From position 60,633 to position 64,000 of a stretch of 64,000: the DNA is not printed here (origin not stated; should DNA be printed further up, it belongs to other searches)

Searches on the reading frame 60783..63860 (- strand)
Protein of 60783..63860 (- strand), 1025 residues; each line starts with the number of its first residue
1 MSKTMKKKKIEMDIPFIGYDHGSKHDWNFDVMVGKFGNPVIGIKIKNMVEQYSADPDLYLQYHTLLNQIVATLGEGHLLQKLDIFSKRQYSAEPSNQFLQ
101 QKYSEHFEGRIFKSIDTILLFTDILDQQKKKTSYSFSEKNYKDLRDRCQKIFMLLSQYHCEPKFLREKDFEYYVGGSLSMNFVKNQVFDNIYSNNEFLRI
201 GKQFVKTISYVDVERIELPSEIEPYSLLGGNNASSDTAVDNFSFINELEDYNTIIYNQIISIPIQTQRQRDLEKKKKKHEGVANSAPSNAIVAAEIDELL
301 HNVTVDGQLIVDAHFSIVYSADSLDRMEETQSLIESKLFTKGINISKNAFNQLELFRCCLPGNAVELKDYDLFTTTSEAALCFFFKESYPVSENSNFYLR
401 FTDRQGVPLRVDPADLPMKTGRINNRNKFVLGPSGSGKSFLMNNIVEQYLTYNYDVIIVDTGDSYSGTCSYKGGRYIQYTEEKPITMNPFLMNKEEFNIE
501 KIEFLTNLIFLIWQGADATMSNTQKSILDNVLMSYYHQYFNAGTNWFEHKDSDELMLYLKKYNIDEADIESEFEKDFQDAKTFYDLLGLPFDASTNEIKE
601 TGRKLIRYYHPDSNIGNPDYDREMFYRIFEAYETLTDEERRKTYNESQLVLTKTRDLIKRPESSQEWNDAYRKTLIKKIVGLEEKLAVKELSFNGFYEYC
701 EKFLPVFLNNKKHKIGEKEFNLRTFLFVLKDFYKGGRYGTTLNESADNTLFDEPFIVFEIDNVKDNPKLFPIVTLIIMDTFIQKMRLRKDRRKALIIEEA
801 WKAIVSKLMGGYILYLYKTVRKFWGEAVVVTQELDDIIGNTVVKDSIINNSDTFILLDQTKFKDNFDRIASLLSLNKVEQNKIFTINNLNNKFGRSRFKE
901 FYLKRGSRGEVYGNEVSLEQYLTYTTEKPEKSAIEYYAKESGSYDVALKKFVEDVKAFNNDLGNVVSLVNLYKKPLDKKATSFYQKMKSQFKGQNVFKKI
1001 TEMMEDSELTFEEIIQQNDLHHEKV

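Call 30: search_protein_families(library=pfam, proteins=[window:60783-63860:-], max_evalue=0.001)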
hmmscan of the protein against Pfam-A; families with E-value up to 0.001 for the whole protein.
window:60783-63860:- (1025 aa): 6 families
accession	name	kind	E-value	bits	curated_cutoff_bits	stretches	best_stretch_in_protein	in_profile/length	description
PF19044.6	P-loop_TraG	-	2.5e-128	428.7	25.8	2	682-954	144-412/413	TraG P-loop domain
PF00226.36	DnaJ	-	1e-16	61.2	27.8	1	583-645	2-63/63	DnaJ domain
PF01935.23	DUF87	-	2.6e-06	28.1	23.2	1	430-606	28-146/220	Helicase HerA, central domain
PF12846.13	AAA_10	-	2.6e-05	23.9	27.5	0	421-461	17-57/362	AAA-like domain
PF03135.19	CagE_TrbE_VirB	-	0.0001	22.8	21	1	292-364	127-199/204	CagE, TrbE, VirB family, component of type IV transporter system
PF01637.24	ATPase_2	-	0.00064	20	33.2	1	428-526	23-111/225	ATPase domain predominantly from Archaea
